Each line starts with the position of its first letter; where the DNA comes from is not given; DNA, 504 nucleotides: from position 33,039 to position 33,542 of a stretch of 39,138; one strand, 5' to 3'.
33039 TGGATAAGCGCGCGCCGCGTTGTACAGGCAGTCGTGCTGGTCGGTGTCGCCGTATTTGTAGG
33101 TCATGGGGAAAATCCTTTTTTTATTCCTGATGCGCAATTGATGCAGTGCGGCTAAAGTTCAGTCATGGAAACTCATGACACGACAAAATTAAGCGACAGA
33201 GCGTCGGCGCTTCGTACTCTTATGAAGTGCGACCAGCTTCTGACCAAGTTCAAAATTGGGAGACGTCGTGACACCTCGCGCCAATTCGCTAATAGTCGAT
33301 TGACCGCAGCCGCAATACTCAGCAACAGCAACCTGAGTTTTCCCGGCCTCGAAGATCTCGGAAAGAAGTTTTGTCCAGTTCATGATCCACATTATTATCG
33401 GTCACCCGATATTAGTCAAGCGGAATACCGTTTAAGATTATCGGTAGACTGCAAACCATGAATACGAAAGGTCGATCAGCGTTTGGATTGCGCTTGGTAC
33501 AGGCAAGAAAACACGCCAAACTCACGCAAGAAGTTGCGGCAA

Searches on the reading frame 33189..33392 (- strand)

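Call 11: search_protein_families(library=pfam, proteins=[window:33189-33392:-], max_evalue=0.01)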
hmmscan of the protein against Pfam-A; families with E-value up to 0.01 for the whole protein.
window:33189-33392:- (67 aa): 2 families
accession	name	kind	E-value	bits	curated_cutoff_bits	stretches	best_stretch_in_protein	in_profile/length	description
PF01381.28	HTH_3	-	2e-06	28.2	23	1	15-54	7-45/55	Helix-turn-helix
PF13560.12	HTH_31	-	0.00058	20.5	27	1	15-46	12-43/64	Helix-turn-helix domain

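Call 12: search_protein_families(library=phrogs, proteins=[window:33189-33392:-], max_evalue=0.01)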
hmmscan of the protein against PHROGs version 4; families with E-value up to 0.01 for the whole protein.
window:33189-33392:- (67 aa): 10 families
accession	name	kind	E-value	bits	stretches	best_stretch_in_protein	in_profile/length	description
phrog_6831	-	transcription regulation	6.3e-15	55.9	1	4-66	2-67/68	transcriptional regulator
phrog_8038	-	unknown function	4.6e-10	40.2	1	3-63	3-63/66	-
phrog_6223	-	transcription regulation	4.9e-09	37.1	1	10-63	7-63/73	transcriptional repressor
phrog_4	-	transcription regulation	1.4e-05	25.3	1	4-60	135-184/400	transcriptional repressor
phrog_18376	-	unknown function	0.00015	23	1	3-61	77-136/141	-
phrog_2339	-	DNA, RNA and nucleotide metabolism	0.00028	21.8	1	8-40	29-61/98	HTH DNA binding protein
phrog_8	-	transcription regulation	0.00046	20.7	1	4-48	75-119/346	transcriptional regulator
phrog_3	-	transcription regulation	0.00053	20.9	1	3-54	87-134/430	transcriptional repressor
phrog_1373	-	transcription regulation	0.002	19.2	1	9-41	68-100/166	transcriptional regulator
phrog_17493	-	unknown function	0.0087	17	1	5-59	39-92/139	-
